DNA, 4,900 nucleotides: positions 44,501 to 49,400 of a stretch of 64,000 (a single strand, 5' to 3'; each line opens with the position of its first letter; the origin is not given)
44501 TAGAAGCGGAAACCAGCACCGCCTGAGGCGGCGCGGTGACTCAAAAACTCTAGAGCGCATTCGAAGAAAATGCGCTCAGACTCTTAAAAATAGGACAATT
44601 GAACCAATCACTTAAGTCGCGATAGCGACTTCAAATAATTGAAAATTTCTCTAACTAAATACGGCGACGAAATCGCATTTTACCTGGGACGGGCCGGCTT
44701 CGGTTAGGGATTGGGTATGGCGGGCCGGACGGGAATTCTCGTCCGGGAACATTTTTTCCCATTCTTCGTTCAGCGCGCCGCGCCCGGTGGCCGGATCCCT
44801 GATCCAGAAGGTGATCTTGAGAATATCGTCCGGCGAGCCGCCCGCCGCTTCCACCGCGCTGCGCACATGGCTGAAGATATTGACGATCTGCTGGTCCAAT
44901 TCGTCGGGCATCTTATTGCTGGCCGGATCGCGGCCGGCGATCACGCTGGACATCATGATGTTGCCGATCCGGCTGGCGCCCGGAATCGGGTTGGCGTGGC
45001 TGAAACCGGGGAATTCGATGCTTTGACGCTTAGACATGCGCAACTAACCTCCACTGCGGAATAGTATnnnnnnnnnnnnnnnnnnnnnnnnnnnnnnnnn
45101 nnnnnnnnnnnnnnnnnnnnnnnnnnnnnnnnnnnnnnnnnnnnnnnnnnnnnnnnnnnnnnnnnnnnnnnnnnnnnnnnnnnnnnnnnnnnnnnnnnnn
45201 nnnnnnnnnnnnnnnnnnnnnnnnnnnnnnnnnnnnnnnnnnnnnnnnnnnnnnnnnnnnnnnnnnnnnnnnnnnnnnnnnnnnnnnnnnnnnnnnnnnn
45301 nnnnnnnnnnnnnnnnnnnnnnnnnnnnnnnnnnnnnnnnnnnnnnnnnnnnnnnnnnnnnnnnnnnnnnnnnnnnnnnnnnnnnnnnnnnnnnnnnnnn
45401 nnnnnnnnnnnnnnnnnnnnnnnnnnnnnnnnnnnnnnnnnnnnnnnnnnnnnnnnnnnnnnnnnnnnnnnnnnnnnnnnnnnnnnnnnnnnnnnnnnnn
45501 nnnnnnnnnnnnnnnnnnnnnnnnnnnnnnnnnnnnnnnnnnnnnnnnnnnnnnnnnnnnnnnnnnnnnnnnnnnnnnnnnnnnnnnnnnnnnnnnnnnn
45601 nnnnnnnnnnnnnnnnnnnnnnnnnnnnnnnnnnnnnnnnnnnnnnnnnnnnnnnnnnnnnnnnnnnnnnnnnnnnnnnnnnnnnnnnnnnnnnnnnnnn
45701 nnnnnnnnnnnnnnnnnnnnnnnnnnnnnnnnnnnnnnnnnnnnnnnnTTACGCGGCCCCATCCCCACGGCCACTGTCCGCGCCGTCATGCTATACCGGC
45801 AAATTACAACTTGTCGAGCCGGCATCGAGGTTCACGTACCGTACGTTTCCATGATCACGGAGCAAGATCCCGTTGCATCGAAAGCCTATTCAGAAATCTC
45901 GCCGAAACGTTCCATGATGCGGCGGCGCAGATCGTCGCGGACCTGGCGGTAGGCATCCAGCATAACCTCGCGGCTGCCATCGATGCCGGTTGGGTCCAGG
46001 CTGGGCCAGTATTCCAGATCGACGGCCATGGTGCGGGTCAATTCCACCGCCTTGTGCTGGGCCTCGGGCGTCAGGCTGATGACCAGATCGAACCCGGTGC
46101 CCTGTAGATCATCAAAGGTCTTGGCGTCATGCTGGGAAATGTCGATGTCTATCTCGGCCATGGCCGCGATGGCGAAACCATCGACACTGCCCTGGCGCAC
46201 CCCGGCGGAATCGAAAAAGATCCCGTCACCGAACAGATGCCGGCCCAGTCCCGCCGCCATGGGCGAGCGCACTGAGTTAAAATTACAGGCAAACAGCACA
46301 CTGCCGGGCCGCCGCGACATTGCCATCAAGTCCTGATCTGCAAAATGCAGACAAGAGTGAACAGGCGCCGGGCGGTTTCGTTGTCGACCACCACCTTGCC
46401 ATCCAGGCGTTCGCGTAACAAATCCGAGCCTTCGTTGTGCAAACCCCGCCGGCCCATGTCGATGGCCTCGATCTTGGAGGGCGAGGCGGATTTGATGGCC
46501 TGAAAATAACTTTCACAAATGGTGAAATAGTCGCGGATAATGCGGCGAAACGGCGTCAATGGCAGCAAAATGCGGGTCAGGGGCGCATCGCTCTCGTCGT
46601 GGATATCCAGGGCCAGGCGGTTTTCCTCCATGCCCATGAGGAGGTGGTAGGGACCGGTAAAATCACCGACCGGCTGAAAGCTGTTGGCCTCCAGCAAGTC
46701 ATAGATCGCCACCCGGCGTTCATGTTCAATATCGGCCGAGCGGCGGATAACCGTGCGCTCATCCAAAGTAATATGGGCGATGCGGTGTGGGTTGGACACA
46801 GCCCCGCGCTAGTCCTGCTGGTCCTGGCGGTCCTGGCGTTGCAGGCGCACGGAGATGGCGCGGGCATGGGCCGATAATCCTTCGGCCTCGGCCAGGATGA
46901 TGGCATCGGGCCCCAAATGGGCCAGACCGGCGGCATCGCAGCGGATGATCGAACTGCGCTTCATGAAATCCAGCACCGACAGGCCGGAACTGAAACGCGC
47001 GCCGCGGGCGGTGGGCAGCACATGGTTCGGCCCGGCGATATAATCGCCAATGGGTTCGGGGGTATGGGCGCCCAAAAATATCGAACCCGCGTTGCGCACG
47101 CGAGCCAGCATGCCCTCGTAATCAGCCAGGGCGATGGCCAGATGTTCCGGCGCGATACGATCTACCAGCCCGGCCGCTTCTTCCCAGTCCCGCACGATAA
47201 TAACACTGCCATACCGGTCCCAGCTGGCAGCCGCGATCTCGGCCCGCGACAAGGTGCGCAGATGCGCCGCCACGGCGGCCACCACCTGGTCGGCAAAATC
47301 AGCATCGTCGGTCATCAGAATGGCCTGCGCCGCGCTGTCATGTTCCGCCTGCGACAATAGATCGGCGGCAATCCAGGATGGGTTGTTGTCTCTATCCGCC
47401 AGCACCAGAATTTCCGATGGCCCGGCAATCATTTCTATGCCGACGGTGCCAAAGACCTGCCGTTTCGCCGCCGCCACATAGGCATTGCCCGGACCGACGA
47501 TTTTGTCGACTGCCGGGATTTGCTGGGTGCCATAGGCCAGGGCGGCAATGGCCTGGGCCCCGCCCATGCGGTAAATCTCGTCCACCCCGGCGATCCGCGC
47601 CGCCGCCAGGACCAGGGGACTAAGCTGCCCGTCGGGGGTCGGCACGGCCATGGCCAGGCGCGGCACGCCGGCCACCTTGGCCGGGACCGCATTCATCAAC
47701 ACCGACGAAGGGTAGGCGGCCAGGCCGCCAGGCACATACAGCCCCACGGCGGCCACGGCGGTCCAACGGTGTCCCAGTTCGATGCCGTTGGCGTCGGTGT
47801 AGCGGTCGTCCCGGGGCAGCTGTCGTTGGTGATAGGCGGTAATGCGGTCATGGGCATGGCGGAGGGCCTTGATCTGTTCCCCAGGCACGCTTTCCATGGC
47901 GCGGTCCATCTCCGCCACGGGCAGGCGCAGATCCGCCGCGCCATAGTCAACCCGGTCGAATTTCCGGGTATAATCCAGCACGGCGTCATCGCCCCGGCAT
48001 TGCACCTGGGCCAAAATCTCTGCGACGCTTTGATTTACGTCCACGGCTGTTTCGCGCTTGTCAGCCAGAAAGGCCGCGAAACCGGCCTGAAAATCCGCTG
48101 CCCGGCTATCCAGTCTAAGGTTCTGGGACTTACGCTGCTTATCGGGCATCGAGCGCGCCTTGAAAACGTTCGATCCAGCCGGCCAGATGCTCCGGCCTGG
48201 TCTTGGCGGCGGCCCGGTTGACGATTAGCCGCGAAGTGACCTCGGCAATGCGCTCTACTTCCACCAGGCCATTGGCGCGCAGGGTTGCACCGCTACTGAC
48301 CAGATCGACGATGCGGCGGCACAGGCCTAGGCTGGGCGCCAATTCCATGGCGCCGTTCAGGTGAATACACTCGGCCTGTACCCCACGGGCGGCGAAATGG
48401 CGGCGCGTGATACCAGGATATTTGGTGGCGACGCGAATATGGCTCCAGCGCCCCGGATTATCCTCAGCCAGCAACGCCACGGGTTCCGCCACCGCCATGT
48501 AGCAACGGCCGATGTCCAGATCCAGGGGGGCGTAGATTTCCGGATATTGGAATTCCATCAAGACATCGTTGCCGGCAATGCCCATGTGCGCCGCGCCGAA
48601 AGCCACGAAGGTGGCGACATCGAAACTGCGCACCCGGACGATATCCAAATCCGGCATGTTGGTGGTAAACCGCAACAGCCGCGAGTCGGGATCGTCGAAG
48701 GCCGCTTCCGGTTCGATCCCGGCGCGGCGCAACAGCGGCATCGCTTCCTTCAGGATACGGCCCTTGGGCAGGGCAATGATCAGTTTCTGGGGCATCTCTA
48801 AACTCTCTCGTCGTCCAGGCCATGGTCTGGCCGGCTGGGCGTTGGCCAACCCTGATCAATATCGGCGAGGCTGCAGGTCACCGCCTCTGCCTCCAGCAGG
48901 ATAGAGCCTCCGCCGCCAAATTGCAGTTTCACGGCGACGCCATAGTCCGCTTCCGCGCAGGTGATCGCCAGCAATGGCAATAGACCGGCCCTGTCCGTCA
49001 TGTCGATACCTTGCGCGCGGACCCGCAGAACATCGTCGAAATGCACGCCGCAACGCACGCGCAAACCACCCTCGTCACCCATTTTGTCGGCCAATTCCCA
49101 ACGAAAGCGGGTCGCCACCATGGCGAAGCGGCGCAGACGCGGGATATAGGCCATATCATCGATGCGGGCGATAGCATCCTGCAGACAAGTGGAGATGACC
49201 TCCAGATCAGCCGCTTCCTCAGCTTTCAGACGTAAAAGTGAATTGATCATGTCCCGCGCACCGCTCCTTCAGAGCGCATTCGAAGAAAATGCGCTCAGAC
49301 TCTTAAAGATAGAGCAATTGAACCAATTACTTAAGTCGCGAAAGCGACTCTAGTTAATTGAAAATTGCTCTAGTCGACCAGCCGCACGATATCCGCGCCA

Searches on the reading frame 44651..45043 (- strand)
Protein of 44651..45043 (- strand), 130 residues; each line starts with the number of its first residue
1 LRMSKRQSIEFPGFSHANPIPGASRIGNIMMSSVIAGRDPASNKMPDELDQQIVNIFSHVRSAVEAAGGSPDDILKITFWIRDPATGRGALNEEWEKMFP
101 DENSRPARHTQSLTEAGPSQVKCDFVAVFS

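Call 18: search_protein_families(library=pfam, proteins=[window:44651-45043:-])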
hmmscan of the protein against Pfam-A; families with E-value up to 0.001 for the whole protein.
window:44651-45043:- (130 aa): 1 family
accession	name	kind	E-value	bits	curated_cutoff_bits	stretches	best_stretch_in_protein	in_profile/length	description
PF01042.26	Ribonuc_L-PSP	-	2.1e-09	37.8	27.3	1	25-112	16-103/121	Endoribonuclease L-PSP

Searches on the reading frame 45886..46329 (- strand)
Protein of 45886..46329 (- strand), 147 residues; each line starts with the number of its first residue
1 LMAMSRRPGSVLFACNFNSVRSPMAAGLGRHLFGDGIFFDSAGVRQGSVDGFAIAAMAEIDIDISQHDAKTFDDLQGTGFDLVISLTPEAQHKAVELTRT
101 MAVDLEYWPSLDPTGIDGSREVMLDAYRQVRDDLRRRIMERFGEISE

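Call 82: search_protein_families(library=pfam, proteins=[window:45886-46329:-], max_evalue=0.00001)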
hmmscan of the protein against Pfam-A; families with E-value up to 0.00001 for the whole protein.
window:45886-46329:- (147 aa): 1 family
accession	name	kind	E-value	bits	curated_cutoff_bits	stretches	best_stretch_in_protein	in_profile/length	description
PF01451.26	LMWPc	-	2.2e-10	41.3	23.2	1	11-138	1-140/144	Low molecular weight phosphotyrosine protein phosphatase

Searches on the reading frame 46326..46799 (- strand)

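Call 82: search_protein_families(library=pfam, proteins=[window:46326-46799:-], max_evalue=0.00001)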
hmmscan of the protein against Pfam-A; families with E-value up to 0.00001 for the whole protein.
window:46326-46799:- (157 aa): 1 family
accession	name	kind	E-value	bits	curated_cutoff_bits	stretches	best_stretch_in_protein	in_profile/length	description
PF06793.17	UPF0262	-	2.6e-70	235.8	25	1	5-156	2-153/153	Uncharacterised protein family (UPF0262)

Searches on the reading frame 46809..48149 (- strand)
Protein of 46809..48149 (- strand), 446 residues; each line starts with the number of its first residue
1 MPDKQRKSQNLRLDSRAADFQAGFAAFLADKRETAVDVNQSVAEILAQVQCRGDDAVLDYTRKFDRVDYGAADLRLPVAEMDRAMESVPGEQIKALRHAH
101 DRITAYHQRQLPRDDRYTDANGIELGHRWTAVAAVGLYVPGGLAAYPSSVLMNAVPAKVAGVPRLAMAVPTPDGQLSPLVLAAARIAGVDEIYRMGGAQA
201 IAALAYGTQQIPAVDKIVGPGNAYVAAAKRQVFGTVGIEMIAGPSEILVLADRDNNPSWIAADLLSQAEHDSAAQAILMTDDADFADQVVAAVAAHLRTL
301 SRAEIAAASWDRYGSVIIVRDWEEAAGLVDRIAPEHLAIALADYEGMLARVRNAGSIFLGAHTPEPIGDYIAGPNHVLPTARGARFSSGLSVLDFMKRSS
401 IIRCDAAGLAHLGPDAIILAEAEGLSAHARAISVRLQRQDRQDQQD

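Call 18: search_protein_families(library=pfam, proteins=[window:46809-48149:-])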
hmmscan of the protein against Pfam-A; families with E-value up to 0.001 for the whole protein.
window:46809-48149:- (446 aa): 1 family
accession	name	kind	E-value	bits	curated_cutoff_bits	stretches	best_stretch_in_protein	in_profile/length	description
PF00815.25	Histidinol_dh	-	7e-168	559.3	27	1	32-436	5-411/411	Histidinol dehydrogenase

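Call 19: find_related_loci(query=window:46809-48149:-, collection=metagenome_contigs, flank=10000)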
Query window:46809-48149:- (446 aa) in metagenome_contigs; peptide patterns used: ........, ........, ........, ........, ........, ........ (x = any residue, [..] = any of these).
600 stretches matched a pattern (row limit reached: there are more); 52 encode a relative of the query (tblastn E <= 1e-3); 52 distinct loci.
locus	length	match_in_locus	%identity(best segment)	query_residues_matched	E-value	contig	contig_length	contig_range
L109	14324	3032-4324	86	7-437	0e+0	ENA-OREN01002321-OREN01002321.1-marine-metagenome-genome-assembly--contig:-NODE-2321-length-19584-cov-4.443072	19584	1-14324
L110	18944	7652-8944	86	7-437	0e+0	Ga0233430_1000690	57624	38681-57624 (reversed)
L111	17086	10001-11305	83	8-440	0e+0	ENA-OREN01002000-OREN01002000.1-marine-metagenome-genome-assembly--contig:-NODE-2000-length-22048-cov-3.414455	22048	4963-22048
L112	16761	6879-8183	83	8-440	0e+0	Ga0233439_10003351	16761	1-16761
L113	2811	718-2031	82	5-442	0e+0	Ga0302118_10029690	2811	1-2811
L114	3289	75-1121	99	98-446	0e+0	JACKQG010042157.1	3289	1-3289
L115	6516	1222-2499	79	11-436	0e+0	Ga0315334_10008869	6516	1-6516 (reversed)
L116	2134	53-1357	76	5-439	0e+0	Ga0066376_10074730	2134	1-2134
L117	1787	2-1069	83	81-436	0e+0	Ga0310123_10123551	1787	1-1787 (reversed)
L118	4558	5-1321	62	1-439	0e+0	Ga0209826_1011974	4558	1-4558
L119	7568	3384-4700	62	1-439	1e-180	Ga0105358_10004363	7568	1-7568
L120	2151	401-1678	63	12-437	0e+0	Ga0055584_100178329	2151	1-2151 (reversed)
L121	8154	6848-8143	63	7-438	8e-177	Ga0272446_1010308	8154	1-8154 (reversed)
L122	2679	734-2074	62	2-445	0e+0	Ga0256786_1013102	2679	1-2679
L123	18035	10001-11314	63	2-439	3e-172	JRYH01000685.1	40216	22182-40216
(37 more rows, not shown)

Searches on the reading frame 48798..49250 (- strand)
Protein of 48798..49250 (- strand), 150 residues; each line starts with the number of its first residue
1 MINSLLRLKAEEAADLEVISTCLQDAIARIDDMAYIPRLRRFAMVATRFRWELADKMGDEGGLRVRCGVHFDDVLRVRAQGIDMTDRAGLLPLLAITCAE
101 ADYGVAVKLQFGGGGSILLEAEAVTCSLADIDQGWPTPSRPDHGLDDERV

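Call 18: search_protein_families(library=pfam, proteins=[window:48798-49250:-])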
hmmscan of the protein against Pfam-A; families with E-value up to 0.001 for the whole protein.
window:48798-49250:- (150 aa): 1 family
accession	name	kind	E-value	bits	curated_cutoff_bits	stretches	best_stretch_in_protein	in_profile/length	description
PF11164.13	DUF2948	-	1.8e-39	135.3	25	1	6-143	1-139/139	Protein of unknown function (DUF2948)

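Call 46: find_encoding_contigs(protein=window:48798-49250:-, flank=3000, max_places=10)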
Protein window:48798-49250:- (150 aa): 14 contigs read that carry it; 6 places shown.
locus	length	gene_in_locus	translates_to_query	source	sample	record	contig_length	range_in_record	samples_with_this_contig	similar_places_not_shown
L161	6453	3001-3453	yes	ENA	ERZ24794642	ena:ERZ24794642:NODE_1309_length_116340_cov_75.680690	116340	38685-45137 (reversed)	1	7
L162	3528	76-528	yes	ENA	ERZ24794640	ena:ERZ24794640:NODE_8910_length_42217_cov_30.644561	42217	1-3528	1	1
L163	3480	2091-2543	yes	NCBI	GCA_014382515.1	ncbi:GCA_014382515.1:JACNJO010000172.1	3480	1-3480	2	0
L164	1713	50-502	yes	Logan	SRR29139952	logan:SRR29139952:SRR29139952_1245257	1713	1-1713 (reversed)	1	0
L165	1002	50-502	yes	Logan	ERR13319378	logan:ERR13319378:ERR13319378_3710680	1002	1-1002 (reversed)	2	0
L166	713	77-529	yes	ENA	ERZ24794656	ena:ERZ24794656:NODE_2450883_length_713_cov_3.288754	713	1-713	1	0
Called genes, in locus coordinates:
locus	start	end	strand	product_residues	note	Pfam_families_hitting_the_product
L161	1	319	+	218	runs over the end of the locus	PF13560:HTH_31 (weak), PF01381:HTH_3 (weak), PF00717:Peptidase_S24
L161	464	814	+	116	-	-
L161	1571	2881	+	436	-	PF00275:EPSP_synthase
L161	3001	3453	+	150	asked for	PF11164:DUF2948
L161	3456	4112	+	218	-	PF01634:HisG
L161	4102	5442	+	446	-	PF00815:Histidinol_dh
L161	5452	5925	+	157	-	PF06793:UPF0262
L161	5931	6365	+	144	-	PF01451:LMWPc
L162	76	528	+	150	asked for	PF11164:DUF2948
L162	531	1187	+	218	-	PF01634:HisG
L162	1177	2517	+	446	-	PF00815:Histidinol_dh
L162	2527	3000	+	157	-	PF06793:UPF0262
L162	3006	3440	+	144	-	PF01451:LMWPc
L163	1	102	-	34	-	?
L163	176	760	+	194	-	PF22381:Staph_reg_Sar_Rot (faint), PF25213:HVO_A0261_N (weak), PF01047:MarR, PF12802:MarR_2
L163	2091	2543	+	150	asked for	PF11164:DUF2948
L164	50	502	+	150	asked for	PF11164:DUF2948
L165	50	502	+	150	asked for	PF11164:DUF2948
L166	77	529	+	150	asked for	PF11164:DUF2948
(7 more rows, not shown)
